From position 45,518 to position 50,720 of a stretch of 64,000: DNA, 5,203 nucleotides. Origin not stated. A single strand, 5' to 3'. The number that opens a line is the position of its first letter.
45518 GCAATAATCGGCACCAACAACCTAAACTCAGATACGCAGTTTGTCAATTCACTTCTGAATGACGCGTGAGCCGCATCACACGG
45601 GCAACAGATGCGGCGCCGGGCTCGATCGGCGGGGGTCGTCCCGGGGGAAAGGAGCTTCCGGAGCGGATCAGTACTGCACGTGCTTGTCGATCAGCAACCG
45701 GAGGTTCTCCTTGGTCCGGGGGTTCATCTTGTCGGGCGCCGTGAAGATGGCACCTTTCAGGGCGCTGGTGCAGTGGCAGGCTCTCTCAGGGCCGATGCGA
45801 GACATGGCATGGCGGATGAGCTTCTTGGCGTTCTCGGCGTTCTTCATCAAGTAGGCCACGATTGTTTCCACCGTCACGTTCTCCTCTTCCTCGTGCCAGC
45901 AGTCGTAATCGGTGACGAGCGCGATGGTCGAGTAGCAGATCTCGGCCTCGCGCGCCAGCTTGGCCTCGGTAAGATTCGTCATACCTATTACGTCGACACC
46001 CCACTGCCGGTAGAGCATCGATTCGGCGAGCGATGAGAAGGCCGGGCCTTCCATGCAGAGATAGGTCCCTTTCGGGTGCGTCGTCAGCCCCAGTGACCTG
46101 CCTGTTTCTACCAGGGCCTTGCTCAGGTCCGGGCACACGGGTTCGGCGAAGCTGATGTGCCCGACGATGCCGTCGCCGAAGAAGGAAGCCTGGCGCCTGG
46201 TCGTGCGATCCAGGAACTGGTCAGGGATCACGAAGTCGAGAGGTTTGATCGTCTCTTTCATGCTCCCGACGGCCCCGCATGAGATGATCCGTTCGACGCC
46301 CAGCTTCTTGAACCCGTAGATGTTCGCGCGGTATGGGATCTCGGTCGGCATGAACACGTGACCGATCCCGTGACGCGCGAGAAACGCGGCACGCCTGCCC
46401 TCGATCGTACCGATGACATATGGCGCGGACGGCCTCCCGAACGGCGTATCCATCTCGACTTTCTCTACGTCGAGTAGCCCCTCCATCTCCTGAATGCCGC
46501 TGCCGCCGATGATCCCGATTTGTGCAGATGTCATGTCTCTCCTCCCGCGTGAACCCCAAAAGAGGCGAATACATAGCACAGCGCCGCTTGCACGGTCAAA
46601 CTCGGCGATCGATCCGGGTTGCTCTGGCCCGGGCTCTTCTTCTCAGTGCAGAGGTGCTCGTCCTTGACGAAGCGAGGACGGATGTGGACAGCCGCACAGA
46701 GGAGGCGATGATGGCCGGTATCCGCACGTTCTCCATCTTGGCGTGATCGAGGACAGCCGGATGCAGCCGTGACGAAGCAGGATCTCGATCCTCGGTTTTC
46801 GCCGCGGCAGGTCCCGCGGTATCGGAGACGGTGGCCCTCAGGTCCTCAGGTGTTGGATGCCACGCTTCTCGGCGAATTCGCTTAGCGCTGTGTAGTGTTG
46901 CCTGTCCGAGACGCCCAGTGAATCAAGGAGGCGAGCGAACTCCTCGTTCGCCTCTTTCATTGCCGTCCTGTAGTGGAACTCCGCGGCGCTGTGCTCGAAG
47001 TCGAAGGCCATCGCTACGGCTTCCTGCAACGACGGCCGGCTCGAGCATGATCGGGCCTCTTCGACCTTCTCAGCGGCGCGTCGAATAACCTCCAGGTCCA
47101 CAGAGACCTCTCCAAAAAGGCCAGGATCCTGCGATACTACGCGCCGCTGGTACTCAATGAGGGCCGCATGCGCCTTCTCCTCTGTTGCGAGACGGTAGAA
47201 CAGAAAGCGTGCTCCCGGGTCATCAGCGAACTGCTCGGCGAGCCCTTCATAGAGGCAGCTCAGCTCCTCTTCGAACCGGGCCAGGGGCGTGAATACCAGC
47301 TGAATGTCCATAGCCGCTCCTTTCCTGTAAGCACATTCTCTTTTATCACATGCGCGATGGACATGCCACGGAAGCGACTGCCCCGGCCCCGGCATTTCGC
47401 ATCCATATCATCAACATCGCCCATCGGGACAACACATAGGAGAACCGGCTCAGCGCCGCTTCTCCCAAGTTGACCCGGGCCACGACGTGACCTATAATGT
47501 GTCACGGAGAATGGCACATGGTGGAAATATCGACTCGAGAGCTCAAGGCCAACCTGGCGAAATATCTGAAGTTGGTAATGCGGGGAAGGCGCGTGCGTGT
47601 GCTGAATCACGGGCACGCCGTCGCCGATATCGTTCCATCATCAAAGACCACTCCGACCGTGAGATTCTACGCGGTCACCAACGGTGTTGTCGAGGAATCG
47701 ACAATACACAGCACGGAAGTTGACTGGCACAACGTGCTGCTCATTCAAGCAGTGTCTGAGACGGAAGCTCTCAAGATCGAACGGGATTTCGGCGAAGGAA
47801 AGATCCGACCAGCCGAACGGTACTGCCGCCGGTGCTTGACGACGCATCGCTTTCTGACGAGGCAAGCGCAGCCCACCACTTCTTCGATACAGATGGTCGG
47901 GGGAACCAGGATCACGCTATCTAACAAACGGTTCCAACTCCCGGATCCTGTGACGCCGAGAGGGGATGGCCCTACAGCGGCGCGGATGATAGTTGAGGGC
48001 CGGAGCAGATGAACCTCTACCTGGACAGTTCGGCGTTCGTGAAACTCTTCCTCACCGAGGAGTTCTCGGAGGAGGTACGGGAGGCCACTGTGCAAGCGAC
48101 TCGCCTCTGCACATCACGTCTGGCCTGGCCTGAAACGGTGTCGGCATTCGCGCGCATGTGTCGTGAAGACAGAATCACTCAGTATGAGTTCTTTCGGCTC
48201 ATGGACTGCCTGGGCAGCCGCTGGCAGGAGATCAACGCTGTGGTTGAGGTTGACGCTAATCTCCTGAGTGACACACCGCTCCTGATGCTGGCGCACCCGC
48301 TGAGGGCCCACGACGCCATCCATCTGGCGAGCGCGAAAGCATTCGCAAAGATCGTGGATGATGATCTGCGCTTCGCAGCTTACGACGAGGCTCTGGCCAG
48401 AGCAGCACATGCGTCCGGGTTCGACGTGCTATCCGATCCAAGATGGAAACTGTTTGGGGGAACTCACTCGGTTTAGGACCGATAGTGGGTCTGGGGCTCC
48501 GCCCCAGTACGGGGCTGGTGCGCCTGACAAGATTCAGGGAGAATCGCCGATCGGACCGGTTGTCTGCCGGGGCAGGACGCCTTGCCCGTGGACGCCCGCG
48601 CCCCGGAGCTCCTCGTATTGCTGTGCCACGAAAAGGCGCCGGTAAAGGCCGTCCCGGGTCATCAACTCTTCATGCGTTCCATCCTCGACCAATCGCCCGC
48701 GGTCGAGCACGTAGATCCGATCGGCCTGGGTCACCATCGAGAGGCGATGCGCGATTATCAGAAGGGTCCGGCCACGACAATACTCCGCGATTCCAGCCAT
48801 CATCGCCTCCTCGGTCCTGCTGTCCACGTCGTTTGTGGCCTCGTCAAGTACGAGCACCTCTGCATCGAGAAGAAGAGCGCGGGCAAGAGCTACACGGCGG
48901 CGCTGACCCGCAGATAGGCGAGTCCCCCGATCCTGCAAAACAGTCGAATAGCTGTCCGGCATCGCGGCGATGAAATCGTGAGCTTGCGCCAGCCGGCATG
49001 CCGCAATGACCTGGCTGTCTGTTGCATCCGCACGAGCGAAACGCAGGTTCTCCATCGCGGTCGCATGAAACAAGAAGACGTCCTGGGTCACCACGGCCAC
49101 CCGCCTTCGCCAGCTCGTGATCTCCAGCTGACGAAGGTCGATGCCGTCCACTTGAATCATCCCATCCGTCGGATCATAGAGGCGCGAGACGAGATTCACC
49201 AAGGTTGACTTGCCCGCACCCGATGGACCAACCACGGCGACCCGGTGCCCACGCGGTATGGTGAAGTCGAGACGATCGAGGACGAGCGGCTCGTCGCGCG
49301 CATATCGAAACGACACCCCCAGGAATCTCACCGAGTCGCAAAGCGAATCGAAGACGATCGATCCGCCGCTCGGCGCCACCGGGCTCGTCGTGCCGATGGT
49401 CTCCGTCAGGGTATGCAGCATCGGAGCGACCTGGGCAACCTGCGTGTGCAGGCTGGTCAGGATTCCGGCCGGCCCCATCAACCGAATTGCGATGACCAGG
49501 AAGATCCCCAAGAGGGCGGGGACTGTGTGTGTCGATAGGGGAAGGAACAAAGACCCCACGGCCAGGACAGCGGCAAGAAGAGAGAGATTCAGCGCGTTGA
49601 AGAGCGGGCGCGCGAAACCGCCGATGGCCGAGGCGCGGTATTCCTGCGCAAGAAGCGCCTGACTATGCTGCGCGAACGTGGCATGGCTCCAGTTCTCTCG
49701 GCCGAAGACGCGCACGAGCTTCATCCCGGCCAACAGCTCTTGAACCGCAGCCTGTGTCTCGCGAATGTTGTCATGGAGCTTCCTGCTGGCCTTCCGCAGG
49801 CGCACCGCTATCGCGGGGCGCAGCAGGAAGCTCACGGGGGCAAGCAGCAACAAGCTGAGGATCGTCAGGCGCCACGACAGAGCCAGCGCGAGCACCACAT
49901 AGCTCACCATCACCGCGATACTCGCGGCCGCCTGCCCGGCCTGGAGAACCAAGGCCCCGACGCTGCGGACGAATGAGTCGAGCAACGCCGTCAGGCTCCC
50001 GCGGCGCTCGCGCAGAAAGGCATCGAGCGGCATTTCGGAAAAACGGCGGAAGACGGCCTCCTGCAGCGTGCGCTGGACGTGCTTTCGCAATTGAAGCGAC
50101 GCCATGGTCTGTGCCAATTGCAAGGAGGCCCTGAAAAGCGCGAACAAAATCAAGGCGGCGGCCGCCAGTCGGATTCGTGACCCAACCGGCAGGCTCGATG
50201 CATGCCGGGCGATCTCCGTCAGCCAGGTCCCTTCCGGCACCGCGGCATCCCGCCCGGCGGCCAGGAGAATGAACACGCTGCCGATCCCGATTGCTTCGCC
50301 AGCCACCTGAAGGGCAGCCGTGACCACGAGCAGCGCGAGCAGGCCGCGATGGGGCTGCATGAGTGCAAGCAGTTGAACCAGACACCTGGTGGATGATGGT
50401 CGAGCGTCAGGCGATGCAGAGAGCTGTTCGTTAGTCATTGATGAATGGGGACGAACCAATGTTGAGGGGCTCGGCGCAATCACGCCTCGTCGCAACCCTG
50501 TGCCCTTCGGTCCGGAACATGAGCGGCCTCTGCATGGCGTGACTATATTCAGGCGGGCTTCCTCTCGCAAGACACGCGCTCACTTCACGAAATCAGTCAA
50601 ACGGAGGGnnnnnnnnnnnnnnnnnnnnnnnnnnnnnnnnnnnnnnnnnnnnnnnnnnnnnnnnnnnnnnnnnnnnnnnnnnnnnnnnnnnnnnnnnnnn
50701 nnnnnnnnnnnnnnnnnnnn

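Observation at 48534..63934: Condensation-domain-free NRPS-like cluster with LpxL-type acyltransferase, YhhN lipid hydrolase-like protein and B12-radical SAM: candidate undescribed aminolipid or lipo-amino-acid pathway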

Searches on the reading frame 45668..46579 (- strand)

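Call 21: search_protein_families(library=pfam, proteins=[window:45668-46579:-], max_evalue=0.001)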
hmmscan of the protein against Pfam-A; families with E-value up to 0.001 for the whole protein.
window:45668-46579:- (303 aa): 1 family
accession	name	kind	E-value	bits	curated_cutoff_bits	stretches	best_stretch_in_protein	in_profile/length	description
PF01048.26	PNP_UDP_1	-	1.4e-46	159.2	25.1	1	21-258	2-231/233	Phosphorylase superfamily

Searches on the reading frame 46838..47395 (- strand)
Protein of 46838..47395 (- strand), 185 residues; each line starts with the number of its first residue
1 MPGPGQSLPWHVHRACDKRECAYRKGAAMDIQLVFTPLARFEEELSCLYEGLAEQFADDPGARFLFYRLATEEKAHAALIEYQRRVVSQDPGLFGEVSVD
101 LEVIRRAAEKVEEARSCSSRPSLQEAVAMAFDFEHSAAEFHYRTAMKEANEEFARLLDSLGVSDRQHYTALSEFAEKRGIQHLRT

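Call 21: search_protein_families(library=pfam, proteins=[window:46838-47395:-], max_evalue=0.001)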
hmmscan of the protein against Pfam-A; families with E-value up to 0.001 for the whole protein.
window:46838-47395:- (185 aa): 1 family
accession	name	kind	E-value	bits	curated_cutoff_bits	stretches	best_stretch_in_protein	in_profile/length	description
PF02915.23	Rubrerythrin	-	2.6e-05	25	22.8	1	42-172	10-134/137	Rubrerythrin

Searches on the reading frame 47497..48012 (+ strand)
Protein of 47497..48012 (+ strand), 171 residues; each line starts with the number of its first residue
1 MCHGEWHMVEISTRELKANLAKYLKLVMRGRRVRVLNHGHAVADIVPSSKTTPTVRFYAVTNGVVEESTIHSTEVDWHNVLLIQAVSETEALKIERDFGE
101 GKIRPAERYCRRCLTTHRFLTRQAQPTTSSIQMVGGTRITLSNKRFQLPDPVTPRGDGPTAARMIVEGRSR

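Call 21: search_protein_families(library=pfam, proteins=[window:47497-48012:+], max_evalue=0.001)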
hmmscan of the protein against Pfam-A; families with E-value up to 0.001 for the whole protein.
window:47497-48012:+ (171 aa): 1 family
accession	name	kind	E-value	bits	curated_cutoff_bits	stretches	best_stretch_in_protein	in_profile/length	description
PF02604.26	PhdYeFM_antitox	-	9.6e-06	25.7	29.8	1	8-49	1-43/74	Antitoxin Phd_YefM, type II toxin-antitoxin system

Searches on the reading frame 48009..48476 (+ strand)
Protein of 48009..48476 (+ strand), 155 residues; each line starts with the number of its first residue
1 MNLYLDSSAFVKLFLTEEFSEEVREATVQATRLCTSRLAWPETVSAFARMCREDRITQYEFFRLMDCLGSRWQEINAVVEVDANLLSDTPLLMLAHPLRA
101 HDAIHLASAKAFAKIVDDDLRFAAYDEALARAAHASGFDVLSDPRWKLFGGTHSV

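Call 21: search_protein_families(library=pfam, proteins=[window:48009-48476:+], max_evalue=0.001)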
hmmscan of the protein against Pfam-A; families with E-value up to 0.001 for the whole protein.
window:48009-48476:+ (155 aa): 1 family
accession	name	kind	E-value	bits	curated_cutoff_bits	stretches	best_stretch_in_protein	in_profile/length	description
PF01850.27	PIN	-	1.2e-08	36.1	23.6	1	4-125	2-117/120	PIN domain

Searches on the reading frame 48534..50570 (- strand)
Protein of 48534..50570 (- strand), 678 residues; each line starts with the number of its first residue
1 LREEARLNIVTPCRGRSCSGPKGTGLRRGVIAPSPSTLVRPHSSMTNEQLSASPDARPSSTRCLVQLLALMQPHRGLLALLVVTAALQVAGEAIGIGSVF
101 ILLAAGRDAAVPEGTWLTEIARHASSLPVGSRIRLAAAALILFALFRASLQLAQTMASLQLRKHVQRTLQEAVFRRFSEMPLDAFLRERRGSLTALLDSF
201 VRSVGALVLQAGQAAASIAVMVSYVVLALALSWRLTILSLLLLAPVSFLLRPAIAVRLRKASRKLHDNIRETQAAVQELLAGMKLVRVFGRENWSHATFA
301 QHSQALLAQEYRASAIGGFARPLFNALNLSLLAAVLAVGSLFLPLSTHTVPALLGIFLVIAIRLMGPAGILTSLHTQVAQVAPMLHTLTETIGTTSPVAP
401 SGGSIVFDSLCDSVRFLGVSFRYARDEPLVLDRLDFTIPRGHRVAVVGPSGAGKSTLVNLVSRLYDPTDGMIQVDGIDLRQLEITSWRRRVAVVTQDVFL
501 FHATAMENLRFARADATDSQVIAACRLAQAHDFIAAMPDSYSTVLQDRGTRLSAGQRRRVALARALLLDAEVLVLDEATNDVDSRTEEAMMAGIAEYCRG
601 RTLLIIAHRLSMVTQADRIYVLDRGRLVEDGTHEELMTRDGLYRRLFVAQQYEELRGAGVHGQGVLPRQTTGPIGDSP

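Call 3: search_protein_families(library=pfam, proteins=[window:48534-50570:-], max_evalue=0.01)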
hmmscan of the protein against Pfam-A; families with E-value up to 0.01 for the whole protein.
window:48534-50570:- (678 aa): 7 families
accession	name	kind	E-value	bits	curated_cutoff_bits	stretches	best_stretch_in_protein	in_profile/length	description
PF00005.33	ABC_tran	-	1.6e-33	116.7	25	1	431-580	1-137/137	ABC transporter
PF00664.28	ABC_membrane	-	4.5e-20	72.9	28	1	131-343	38-250/274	ABC transporter transmembrane region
PF13191.12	AAA_16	-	0.00092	20.2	32.6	1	439-579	22-142/167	AAA ATPase domain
PF13401.12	AAA_22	-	0.0014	19.4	27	1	444-582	8-96/130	AAA domain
PF13555.12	AAA_29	-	0.0023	18.1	27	1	437-462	18-43/61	P-loop containing region of AAA domain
PF03193.22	RsgA_GTPase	-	0.0042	17.4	30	1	437-461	103-126/174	RsgA GTPase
PF00006.31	ATP-synt_ab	-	0.0046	17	29.5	0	436-491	9-49/213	ATP synthase alpha/beta family, nucleotide-binding domain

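Call 4: search_protein_families(library=ncbifam, proteins=[window:48534-50570:-], max_evalue=0.01)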
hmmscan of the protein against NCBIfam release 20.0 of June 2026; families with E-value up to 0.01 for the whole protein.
window:48534-50570:- (678 aa): 190 families (the best 25 are shown)
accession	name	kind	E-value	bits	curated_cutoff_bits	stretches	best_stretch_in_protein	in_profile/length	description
NF045513.1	HepA_fam_ABC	equivalog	1.7e-111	373.6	725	1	71-644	29-603/610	heterocyst formation ABC transporter subunit HepA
TIGR02203.1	MsbA_lipidA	equivalog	1.9e-98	330.4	602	1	131-650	52-569/572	lipid A export permease/ATP-binding protein MsbA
TIGR02204.1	MsbA_rel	hypoth_equivalog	1.8e-97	327.4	780.4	1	159-648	83-573/576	ABC transporter, permease/ATP-binding protein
NF008381.0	PRK11176.1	equivalog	1.6e-87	294.3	867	1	162-650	93-579/582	lipid A ABC transporter ATP-binding protein/permease MsbA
NF052233.1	CphA_assoc_ABC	equivalog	9.3e-86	288.8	880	1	54-652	162-745/766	cyanophycin metabolism-associated ABC transporter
TIGR00958.1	3a01208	subfamily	1.3e-85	288.1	874.6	1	161-646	228-710/711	antigen peptide transporter 2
TIGR01846.1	type_I_sec_HlyB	subfamily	2.6e-84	283.8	725.55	1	135-650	180-692/694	type I secretion system permease/ATPase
NF010178.0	PRK13657.1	equivalog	3.7e-83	279.9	733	1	138-651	60-571/588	glucan ABC transporter ATP-binding protein/ permease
TIGR03375.1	type_I_sec_LssB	subfamily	5.1e-81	272.9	693.1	1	140-638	195-690/696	type I secretion system permease/ATPase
TIGR03796.1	NHLM_micro_ABC1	equivalog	1.6e-76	258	853.3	1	139-646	199-708/710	NHLP family bacteriocin export ABC transporter peptidase/permease/ATPase subunit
TIGR03797.1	NHLM_micro_ABC2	equivalog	4.1e-76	256.9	709.4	1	128-650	168-685/686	NHLP bacteriocin export ABC transporter permease/ATPase subunit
NF008055.0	PRK10789.1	equivalog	1.4e-74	251.6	845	1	166-653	89-574/590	SmdA family multidrug ABC transporter permease/ATP-binding protein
TIGR01192.1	chvA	subfamily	6e-70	236.5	585.4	1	160-647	82-567/585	glucan export ABC transporter ATP-binding protein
NF008364.0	PRK11160.1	equivalog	1.2e-68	232.1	630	1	201-646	127-571/575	heme ABC transporter ATP-binding protein/permease CydC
TIGR02868.1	CydC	equivalog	1.4e-67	228.5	329.05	1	120-610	40-530/530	thiol reductant ABC exporter subunit CydC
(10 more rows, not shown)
